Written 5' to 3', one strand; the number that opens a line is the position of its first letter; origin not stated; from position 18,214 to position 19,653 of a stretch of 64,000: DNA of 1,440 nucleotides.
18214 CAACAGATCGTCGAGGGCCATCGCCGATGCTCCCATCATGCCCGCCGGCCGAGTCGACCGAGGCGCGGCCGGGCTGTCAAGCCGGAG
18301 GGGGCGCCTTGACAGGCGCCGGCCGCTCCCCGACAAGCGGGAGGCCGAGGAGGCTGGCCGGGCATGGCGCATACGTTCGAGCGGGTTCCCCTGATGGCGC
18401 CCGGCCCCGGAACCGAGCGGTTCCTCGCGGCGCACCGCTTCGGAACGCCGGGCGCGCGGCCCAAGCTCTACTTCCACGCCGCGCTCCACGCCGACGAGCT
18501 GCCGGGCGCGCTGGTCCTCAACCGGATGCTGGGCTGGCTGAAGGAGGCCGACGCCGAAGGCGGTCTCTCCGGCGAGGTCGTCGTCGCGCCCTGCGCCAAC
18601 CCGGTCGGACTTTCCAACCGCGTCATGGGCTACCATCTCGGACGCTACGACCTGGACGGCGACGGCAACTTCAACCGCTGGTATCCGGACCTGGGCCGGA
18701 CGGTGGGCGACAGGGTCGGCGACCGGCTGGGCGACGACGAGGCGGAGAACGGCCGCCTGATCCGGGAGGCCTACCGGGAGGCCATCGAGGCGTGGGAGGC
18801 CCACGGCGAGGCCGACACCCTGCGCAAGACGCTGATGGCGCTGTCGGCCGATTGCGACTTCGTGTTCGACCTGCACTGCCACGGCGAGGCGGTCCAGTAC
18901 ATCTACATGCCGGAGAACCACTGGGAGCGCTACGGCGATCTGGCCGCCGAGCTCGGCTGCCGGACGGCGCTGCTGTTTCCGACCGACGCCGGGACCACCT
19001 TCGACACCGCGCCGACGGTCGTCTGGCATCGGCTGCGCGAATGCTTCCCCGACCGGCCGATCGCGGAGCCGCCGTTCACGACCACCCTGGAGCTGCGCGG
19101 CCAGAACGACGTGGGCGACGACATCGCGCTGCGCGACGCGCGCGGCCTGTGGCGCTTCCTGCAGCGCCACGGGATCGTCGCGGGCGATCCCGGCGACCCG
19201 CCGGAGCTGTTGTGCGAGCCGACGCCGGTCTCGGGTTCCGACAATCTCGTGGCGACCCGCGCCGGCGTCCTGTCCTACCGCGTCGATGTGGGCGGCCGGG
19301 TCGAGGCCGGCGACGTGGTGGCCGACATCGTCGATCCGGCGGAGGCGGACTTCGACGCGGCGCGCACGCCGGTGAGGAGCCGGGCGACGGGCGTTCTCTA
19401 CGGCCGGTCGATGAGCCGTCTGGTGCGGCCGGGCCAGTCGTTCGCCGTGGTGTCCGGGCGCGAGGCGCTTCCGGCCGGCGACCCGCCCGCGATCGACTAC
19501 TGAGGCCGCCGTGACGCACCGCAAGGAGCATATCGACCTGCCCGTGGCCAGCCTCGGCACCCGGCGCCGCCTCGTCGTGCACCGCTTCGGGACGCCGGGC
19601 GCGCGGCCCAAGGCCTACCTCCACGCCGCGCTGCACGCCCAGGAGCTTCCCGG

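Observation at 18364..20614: Tandem AstE/AspA-family paralogs with divergent second metal/acid motif (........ vs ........)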

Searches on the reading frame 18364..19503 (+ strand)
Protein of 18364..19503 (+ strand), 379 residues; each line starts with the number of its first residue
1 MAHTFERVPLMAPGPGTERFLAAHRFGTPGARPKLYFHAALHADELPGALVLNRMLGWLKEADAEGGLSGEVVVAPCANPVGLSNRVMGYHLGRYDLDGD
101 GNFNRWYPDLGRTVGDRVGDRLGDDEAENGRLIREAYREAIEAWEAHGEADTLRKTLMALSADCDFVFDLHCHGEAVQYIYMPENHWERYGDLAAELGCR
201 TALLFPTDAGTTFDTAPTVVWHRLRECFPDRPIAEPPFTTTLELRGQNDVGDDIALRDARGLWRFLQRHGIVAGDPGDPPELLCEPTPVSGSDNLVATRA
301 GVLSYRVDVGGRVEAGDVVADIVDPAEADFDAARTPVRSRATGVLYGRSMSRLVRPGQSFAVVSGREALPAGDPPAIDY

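Call 3: search_protein_families(library=pfam, proteins=[window:18364-19503:+], max_evalue=0.01)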
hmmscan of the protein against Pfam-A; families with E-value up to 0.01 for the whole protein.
window:18364-19503:+ (379 aa): 1 family
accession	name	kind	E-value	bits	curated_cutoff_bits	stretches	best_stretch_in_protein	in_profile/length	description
PF24827.1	AstE_AspA_cat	-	4.8e-15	56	25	1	33-267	3-190/192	Succinylglutamate desuccinylase/Aspartoacylase catalytic domain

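Call 4: search_protein_families(library=ncbifam, proteins=[window:18364-19503:+], max_evalue=0.01)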
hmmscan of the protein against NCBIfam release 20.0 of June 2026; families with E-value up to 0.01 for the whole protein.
window:18364-19503:+ (379 aa): 1 family
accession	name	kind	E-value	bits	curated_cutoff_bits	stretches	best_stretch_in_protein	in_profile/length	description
TIGR02994.1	ectoine_eutE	equivalog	8.1e-08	31.6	402.7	1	258-363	223-324/325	N(2)-acetyl-L-2,4-diaminobutanoate deacetylase DoeB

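Call 6: search_solved_structures(query=window:18364-19503:+, max_evalue=1, show_alignments=3)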
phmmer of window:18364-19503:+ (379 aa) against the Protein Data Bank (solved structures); distinct sequences matched with E-value up to 1: 9.
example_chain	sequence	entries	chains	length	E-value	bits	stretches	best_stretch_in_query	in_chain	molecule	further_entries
8ein_A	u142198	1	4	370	6e-57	196.7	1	10-371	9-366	Succinylglutamate desuccinylase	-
8eip_A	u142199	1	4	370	3.8e-56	194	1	10-371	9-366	Succinylglutamate desuccinylase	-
3fmc_A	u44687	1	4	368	7.7e-23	84.3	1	16-321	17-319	Putative succinylglutamate desuccinylase / aspartoacylase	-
3lwu_A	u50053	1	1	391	3.8e-19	72.2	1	26-323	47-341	Succinylglutamate desuccinylase/aspartoacylase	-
2qj8_A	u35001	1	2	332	7.4e-05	25.1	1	29-121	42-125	Mlr6093 protein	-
3na6_A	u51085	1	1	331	0.001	21.4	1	259-364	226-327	Succinylglutamate desuccinylase/aspartoacylase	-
7tzh_D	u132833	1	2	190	0.45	12.7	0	274-315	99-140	Lymphocyte activation gene 3 protein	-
3ign_A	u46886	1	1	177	0.77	11.9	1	89-156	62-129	Diguanylate cyclase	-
7eqx_C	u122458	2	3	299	0.85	11.7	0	148-249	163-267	Carboxypeptidase B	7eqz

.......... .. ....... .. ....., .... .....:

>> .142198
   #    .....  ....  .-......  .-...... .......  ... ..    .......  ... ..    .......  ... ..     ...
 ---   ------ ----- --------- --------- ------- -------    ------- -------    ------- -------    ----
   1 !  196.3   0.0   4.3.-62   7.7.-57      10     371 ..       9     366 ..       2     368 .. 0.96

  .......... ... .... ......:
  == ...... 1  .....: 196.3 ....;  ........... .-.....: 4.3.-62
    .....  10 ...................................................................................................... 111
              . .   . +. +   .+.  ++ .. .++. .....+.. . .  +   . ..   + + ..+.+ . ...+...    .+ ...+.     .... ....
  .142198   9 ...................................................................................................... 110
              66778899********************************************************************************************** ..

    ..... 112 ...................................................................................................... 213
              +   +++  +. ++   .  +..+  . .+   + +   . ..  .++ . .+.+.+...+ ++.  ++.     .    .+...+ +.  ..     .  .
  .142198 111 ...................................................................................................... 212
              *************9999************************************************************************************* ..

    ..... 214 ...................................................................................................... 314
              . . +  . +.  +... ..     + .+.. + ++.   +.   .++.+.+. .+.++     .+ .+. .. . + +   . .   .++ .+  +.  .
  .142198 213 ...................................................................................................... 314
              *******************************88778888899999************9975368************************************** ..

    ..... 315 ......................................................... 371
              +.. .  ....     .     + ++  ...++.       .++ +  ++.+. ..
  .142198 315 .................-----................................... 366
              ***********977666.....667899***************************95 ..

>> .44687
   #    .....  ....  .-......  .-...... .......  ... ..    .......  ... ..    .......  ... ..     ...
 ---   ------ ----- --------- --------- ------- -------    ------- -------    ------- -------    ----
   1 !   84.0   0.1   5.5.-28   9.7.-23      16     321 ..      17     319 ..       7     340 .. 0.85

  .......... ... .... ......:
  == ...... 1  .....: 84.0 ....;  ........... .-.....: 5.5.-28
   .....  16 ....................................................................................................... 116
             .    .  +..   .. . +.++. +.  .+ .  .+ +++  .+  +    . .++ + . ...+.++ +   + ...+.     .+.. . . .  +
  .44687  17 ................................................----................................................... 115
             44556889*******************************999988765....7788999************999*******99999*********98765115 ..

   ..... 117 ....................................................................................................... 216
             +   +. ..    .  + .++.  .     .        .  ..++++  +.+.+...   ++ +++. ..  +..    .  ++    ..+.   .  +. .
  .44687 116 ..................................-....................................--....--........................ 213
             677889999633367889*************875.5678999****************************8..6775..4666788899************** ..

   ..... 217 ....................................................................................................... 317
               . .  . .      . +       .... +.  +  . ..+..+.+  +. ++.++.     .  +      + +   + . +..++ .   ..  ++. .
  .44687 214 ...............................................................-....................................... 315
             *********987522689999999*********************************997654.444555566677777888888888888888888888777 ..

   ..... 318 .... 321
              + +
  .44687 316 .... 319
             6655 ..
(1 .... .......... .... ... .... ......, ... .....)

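Call 14: find_homologous_proteins(query=window:18364-19503:+, max_evalue=1e-10)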
Query window:18364-19503:+ (379 aa): 724 proteins with E <= 1e-10 among 8000 candidates; the best 120 are listed.
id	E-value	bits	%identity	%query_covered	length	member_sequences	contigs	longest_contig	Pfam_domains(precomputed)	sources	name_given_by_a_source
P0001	3.6e-256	868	99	100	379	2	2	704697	PF24827.2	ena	-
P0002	8.7e-206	702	80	100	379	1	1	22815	PF24827.2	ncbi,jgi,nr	ncbi:MAG: succinylglutamate desuccinylase/aspartoacylase family protein [Rhodospirillales bacterium]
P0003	7.2e-205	699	80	100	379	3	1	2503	PF24827.2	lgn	-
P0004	9.6e-204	695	77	100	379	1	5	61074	PF24827.2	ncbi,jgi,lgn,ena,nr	ncbi:MAG: M14 family metallopeptidase [Alphaproteobacteria bacterium]|jgi:uncharacterized protein|nr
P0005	2.0e-201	687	79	100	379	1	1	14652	PF24827.2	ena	-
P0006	1.5e-200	684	77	100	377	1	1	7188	PF24827.2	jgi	-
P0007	2.0e-198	677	75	100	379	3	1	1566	PF24827.2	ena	-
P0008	1.8e-196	671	75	100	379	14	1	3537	PF24827.2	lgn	-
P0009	5.6e-195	666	75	99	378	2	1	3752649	PF24827.2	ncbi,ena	-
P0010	1.3e-175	602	68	100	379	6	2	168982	PF24827.2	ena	-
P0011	8.2e-175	600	69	100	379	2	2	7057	PF24827.2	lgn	-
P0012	3.9e-171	588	68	100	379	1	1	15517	PF24827.2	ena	-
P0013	6.8e-171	587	65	100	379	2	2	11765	PF24827.2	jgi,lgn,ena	-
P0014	7.0e-171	587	66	100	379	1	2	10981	PF24827.2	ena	-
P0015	6.8e-170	583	64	100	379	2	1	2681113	PF24827.2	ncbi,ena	-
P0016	2.5e-169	582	68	97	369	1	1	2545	PF24827.2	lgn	-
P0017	1.3e-168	579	67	100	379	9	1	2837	PF24827.2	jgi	jgi:uncharacterized protein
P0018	1.7e-168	579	67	100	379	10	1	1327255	PF24827.2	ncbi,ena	-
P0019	2.9e-168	578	65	100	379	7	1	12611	PF24827.2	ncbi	-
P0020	1.5e-167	576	67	100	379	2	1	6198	PF24827.2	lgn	-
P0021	2.0e-167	575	68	100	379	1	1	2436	PF24827.2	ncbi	-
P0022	2.2e-166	572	66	100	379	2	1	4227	PF24827.2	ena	-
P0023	2.6e-166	572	64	100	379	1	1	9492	PF24827.2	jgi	-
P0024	6.5e-166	570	66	100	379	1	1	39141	PF24827.2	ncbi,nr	ncbi:MAG: succinylglutamate desuccinylase/aspartoacylase family protein [Alphaproteobacteria bacteri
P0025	5.0e-164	564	66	100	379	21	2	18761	PF24827.2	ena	-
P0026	6.6e-163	560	65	100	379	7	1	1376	PF24827.2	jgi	jgi:uncharacterized protein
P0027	6.3e-162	557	67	97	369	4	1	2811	PF24827.2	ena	-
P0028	3.8e-160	551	68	100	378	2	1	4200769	PF24827.2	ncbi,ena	-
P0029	9.7e-160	550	67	94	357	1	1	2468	PF24827.2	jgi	jgi:predicted deacylase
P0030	5.8e-159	547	64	100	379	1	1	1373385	PF24827.2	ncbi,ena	-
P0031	2.9e-157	542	63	100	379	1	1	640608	PF24827.2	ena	-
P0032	9.8e-145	501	63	100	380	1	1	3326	PF24827.2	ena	-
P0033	8.7e-139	481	66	83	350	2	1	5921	PF24827.2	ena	-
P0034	5.9e-133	462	58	96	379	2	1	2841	PF24827.2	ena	-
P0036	2.7e-111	390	50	96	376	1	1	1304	PF24827.2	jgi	jgi:predicted deacylase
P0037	9.2e-109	382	50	98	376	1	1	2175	PF24827.2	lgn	-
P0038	6.1e-108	379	51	97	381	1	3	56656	PF24827.2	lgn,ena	-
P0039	1.4e-107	378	52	98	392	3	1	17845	PF24827.2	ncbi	-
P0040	1.4e-104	368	50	97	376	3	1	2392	PF24827.2,PF00246.30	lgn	-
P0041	3.8e-104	367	49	97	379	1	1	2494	PF24827.2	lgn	-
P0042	9.5e-102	359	48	96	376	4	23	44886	PF24827.2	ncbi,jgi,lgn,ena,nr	ncbi:MAG: succinylglutamate desuccinylase/aspartoacylase family protein [Alphaproteobacteria bacteri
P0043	7.3e-101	356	48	97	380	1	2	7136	PF24827.2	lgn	-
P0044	1.3e-100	355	48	97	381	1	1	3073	PF24827.2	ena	-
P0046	8.4e-100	353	47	97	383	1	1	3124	PF24827.2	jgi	jgi:predicted deacylase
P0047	9.1e-100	353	48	97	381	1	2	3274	PF24827.2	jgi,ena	-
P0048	1.2e-99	352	46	98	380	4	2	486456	PF24827.2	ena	-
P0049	1.2e-99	352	49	97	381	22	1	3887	PF24827.2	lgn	-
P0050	3.9e-99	350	47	97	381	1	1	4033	PF24827.2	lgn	-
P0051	4.0e-99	350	48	98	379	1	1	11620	PF24827.2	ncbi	ncbi:MAG: succinylglutamate desuccinylase/aspartoacylase family protein [Kiloniellales bacterium]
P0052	6.3e-99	350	44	99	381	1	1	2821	PF24827.2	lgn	-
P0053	7.2e-99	350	46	97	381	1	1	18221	PF24827.2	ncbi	-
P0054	1.0e-98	349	46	97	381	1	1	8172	PF24827.2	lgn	-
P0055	1.3e-98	349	50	95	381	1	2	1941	PF24827.2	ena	-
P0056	1.3e-98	349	47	97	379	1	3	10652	PF24827.2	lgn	-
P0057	1.7e-98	348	48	97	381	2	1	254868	PF24827.2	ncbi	-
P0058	6.2e-98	347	48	97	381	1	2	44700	PF24827.2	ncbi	-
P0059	9.4e-98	346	47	98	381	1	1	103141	PF24827.2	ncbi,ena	-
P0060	1.2e-97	346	44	98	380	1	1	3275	PF24827.2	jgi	-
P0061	1.6e-97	345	46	98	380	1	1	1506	PF24827.2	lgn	-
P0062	1.7e-97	345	49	97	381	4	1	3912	PF24827.2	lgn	-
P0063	3.2e-97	344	46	97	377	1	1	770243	PF24827.2,PF00246.30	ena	-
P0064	4.0e-97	344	48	98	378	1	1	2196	PF24827.2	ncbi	-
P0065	4.4e-97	344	46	97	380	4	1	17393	PF24827.2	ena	-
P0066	6.0e-97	343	46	98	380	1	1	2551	PF24827.2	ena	-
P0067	6.1e-97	343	47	96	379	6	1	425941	PF24827.2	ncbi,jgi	-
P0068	8.9e-97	343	45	97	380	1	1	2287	PF24827.2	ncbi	-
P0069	9.0e-97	343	48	97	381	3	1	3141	PF24827.2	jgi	jgi:uncharacterized protein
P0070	1.2e-96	342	46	97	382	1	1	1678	PF24827.2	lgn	-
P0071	2.4e-96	341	48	97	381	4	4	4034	PF24827.2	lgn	-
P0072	2.5e-96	341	48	97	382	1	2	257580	PF24827.2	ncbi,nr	ncbi:MAG: succinylglutamate desuccinylase/aspartoacylase family protein [Gammaproteobacteria bacteri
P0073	2.5e-96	341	45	97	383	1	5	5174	PF24827.2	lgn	-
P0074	2.5e-96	341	44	97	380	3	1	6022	PF24827.2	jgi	jgi:hypothetical protein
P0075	3.4e-96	341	47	98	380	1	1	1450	PF24827.2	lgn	-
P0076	3.5e-96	341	45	97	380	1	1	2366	PF24827.2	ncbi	-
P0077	3.6e-96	341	44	97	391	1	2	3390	PF24827.2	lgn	-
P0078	5.1e-96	340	45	98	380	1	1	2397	PF24827.2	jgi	jgi:hypothetical protein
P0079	5.3e-96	340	45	97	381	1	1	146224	PF24827.2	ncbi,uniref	ncbi:succinylglutamate desuccinylase/aspartoacylase family protein [Dongia sp.]|uniref:succinylgluta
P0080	5.5e-96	340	46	98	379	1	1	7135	PF24827.2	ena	-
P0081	5.9e-96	340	46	97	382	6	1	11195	PF24827.2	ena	-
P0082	6.8e-96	340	49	97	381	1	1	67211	PF24827.2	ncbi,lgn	-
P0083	6.9e-96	340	45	97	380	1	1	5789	PF24827.2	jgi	-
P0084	7.9e-96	340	46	97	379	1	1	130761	PF24827.2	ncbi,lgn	-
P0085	8.2e-96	340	45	97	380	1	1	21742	PF24827.2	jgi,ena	-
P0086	8.8e-96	339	48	94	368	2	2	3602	PF24827.2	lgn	-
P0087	1.0e-95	339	47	98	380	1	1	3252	PF24827.2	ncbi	-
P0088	1.0e-95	339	45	99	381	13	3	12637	PF24827.2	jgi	jgi:predicted deacylase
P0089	1.1e-95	339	44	97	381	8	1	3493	PF24827.2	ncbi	-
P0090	1.4e-95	339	46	98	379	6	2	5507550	PF24827.2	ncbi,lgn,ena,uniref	ncbi:succinylglutamate desuccinylase/aspartoacylase family protein [Pelagibius sp.]|uniref:succinylg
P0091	1.5e-95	339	46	97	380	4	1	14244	PF24827.2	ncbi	-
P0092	1.6e-95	339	44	98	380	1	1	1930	PF24827.2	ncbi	-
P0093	1.6e-95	339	45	96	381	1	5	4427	PF24827.2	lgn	-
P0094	1.6e-95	339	48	98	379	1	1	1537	PF24827.2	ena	-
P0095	1.7e-95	338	47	96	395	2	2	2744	PF24827.2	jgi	jgi:predicted deacylase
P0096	2.4e-95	338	47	97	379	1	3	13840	PF24827.2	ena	-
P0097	2.5e-95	338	46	97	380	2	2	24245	PF24827.2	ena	-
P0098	2.8e-95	338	46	97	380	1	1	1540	PF24827.2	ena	-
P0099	2.9e-95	338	44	97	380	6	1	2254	PF24827.2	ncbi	-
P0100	3.1e-95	338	45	97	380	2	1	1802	PF24827.2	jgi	jgi:hypothetical protein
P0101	3.4e-95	337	48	98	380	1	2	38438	PF24827.2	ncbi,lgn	ncbi:MAG: succinylglutamate desuccinylase/aspartoacylase family protein [Kiloniellaceae bacterium]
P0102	3.6e-95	337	44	98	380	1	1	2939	PF24827.2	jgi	jgi:predicted deacylase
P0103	3.7e-95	337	47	96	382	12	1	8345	PF24827.2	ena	-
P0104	3.8e-95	337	46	98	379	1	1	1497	PF24827.2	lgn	-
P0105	4.1e-95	337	47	97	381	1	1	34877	PF24827.2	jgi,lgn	jgi:predicted deacylase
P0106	4.4e-95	337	46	98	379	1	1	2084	PF24827.2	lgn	-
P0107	5.1e-95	337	48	95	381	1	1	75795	PF24827.2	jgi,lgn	jgi:predicted deacylase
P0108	1.1e-94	336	46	96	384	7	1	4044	PF24827.2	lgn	-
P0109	1.2e-94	336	44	98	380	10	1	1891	PF24827.2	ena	-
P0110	1.4e-94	335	48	96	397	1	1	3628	PF24827.2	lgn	-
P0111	1.6e-94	335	43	97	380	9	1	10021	PF24827.2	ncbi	-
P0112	1.6e-94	335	44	98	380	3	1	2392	PF24827.2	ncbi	-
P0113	1.8e-94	335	46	98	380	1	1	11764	PF24827.2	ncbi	-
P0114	1.9e-94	335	45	98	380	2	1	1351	PF24827.2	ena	-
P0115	2.6e-94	335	46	98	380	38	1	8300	PF24827.2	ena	-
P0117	3.7e-94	334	46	98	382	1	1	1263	PF24827.2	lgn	-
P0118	4.0e-94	334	47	96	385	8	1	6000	PF24827.2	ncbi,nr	ncbi:MAG: M14 family metallopeptidase [Kiloniellales bacterium]|nr:M14 family metallopeptidase [Kilo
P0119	4.3e-94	334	45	98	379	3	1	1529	PF24827.2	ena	-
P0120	5.0e-94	334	44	97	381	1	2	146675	PF24827.2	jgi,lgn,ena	-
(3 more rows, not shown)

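Call 15: find_encoding_contigs(protein=P0009, flank=10000, max_places=2)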
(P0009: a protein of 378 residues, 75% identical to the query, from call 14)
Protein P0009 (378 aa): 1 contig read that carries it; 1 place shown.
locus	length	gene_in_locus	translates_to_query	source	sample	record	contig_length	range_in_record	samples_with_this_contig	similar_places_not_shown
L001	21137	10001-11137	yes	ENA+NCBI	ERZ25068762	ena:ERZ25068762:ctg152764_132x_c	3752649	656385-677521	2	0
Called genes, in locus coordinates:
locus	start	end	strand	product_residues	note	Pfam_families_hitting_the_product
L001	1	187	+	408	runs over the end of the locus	PF00291:PALP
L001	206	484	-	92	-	-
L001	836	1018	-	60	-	-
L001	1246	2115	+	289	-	PF01488:Shikimate_DH (weak), PF03446:NAD_binding_2, PF03807:F420_oxidored, PF14833:NAD_binding_11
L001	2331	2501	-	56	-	PF02810:SEC-C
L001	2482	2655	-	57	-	-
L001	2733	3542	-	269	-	PF00459:Inositol_P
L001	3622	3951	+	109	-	-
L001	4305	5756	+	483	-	-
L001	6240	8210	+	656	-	-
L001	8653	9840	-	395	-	PF00355:Rieske, PF00848:Ring_hydroxyl_A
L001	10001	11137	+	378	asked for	PF24827:AstE_AspA_cat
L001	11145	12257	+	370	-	PF24827:AstE_AspA_cat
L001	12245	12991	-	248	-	PF00497:SBP_bac_3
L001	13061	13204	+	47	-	-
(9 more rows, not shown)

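Call 16: find_encoding_contigs(protein=P0015, flank=10000, max_places=2)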
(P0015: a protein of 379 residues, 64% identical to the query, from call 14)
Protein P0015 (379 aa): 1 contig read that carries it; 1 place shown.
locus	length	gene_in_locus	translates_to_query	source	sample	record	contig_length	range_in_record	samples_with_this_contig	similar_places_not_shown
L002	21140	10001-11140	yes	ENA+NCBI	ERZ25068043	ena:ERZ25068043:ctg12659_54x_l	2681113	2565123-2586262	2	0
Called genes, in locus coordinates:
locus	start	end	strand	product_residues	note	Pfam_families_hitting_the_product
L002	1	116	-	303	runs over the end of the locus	PF00528:BPD_transp_1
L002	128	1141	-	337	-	PF19300:BPD_transp_1_N (weak), PF00528:BPD_transp_1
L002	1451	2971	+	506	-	PF13458:Peripla_BP_6, PF13433:Peripla_BP_5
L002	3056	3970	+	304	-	PF02653:BPD_transp_2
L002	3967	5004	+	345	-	PF02653:BPD_transp_2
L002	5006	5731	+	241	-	PF00005:ABC_tran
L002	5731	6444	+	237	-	PF00005:ABC_tran, PF13304:AAA_21 (faint)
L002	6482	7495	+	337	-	PF03069:FmdA_AmdA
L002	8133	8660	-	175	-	PF08327:AHSA1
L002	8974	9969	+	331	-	PF04055:Radical_SAM, PF13353:Fer4_12 (weak), PF06463:Mob_synth_C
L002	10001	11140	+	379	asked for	PF24827:AstE_AspA_cat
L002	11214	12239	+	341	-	PF24827:AstE_AspA_cat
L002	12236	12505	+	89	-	-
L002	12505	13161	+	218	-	PF01135:PCMT, PF13649:Methyltransf_25 (faint), PF13847:Methyltransf_31 (weak)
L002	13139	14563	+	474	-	PF02321:OEP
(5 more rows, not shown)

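Call 17: find_encoding_contigs(protein=P0028, flank=10000, max_places=2)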
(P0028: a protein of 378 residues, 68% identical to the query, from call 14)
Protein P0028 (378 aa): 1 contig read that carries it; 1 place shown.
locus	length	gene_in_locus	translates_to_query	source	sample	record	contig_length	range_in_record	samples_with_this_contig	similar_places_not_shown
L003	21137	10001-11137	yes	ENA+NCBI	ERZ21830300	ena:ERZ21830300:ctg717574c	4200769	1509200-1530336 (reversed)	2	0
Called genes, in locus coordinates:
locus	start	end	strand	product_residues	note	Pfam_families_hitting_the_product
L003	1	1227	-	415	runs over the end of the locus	PF00890:FAD_binding_2 (faint), PF01266:DAO, PF01946:Thi4 (faint), PF13450:NAD_binding_8 (weak)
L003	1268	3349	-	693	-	PF00004:AAA (faint), PF00005:ABC_tran, PF02463:SMC_N (faint), PF13191:AAA_16 (faint), PF13304:AAA_21 (faint), PF08352:oligo_HPY, PF00005:ABC_tran, PF08352:oligo_HPY, +1 more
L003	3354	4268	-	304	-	PF12911:OppC_N (weak), PF00528:BPD_transp_1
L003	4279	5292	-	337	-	PF19300:BPD_transp_1_N (weak), PF00528:BPD_transp_1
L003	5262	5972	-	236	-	-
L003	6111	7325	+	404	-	PF02661:Fic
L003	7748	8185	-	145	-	-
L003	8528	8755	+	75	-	-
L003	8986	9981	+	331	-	PF04055:Radical_SAM, PF06463:Mob_synth_C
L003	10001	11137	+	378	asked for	PF24827:AstE_AspA_cat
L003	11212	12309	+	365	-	PF24827:AstE_AspA_cat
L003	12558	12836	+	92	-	PF01695:IstB_IS21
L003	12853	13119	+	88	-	-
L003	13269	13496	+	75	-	-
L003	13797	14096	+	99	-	PF01847:VHL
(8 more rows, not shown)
